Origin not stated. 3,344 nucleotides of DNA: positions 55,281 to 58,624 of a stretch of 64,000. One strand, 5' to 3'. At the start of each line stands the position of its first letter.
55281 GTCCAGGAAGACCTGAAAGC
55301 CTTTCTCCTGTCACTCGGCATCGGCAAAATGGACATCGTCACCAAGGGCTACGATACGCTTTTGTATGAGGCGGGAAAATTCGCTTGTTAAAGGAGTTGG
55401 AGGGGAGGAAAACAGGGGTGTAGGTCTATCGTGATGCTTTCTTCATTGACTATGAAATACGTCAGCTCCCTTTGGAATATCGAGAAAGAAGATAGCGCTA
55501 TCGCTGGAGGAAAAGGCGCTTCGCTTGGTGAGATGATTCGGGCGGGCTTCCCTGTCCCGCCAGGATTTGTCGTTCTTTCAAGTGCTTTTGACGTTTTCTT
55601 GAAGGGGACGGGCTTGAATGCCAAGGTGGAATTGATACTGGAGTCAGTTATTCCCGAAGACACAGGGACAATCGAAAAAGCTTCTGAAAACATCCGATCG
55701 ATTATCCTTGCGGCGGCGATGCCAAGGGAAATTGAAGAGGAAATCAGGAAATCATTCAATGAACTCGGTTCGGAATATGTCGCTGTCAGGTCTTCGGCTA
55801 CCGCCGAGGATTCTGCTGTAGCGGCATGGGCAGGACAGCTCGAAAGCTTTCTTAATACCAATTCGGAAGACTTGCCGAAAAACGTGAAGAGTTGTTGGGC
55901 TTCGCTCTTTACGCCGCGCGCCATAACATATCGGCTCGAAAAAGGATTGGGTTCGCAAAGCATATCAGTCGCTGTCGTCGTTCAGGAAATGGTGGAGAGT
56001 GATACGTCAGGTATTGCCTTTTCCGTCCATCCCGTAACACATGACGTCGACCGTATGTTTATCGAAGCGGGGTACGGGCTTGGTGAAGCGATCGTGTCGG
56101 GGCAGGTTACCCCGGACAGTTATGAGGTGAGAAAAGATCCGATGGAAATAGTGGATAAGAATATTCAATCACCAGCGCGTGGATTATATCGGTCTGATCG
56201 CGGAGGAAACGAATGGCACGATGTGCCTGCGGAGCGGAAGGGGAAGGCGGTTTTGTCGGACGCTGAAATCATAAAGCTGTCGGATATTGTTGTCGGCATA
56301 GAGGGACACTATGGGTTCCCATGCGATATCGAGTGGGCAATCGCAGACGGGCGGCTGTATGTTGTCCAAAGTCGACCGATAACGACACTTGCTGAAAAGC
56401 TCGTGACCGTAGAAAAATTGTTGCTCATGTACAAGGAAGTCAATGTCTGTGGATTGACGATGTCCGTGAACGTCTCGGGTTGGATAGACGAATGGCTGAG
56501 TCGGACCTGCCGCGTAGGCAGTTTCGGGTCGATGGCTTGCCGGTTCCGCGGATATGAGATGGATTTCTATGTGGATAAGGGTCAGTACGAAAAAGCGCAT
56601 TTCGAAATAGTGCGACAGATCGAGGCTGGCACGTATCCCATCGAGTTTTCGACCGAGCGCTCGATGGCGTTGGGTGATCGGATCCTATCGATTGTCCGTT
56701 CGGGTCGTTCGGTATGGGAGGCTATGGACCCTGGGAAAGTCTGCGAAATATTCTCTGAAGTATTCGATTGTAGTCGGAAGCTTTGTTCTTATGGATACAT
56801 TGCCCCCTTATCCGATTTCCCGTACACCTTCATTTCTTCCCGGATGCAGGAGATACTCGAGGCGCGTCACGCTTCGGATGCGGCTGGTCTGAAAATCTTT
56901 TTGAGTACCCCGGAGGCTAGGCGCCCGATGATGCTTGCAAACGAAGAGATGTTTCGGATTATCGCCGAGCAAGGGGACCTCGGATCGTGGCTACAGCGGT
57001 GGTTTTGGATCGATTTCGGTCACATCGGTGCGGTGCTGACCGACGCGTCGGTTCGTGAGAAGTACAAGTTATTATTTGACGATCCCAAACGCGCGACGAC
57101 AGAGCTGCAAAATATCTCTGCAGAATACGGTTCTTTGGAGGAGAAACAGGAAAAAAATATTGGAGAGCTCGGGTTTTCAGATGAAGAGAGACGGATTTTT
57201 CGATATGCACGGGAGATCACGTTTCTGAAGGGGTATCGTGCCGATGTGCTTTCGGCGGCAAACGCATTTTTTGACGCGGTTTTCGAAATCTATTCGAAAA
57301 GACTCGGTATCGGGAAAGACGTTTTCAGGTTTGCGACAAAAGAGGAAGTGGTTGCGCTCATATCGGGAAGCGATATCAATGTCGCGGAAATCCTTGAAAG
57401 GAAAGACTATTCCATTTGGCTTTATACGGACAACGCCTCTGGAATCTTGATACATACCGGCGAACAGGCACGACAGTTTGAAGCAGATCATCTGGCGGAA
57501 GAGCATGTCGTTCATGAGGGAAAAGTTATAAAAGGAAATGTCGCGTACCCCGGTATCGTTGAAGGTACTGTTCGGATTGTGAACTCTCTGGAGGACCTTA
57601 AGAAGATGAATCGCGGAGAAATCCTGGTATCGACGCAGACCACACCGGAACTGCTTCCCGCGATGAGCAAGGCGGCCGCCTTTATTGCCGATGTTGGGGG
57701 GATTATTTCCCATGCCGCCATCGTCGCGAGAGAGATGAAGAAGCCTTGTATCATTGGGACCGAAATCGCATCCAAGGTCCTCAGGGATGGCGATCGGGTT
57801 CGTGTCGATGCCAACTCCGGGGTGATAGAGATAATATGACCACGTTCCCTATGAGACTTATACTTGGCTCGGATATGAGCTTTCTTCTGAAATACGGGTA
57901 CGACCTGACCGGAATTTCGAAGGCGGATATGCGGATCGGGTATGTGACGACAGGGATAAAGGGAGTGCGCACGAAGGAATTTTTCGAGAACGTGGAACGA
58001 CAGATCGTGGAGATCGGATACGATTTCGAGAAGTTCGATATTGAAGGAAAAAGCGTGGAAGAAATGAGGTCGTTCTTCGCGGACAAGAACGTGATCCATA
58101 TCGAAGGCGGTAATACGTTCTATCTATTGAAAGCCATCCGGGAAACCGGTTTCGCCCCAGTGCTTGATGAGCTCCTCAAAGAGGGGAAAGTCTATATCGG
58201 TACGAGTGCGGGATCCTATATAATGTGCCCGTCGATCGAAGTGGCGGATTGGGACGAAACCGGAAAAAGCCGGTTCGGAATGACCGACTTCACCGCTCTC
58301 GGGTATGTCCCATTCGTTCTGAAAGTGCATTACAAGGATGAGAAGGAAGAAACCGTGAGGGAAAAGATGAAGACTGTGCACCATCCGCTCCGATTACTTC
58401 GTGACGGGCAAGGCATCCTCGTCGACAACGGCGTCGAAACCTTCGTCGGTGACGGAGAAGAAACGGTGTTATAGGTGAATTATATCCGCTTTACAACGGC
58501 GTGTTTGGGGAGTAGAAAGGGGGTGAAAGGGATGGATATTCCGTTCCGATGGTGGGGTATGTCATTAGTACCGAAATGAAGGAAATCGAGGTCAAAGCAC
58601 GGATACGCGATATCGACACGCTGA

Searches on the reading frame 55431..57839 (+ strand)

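Call 6: search_protein_families(library=pfam, proteins=[window:55431-57839:+], max_evalue=0.01)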
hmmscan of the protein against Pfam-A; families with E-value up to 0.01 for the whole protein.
window:55431-57839:+ (802 aa): 2 families
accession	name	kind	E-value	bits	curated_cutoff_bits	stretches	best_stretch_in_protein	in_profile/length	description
PF01326.24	PPDK_N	-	2.5e-95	319.9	27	1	24-325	3-317/328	Pyruvate phosphate dikinase, AMP/ATP-binding domain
PF00391.29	PEP-utilizers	-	5.1e-23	80.9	23.1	1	727-797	2-72/72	PEP-utilising enzyme, mobile domain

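Call 58: search_protein_families(library=padloc, proteins=[window:55431-57839:+], max_evalue=0.001)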
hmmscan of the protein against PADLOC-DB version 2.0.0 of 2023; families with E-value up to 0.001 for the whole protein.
window:55431-57839:+ (802 aa): 0 families

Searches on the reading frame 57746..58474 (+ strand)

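Call 6: search_protein_families(library=pfam, proteins=[window:57746-58474:+], max_evalue=0.01)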
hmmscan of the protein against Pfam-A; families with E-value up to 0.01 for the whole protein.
window:57746-58474:+ (242 aa): 1 family
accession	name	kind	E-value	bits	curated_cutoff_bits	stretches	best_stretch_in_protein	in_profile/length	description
PF03575.23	Peptidase_S51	-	3.2e-28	99.2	23.9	1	75-229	44-201/206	Peptidase family S51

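Call 58: search_protein_families(library=padloc, proteins=[window:57746-58474:+], max_evalue=0.001)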
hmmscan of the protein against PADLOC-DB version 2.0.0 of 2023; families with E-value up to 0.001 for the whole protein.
window:57746-58474:+ (242 aa): 0 families
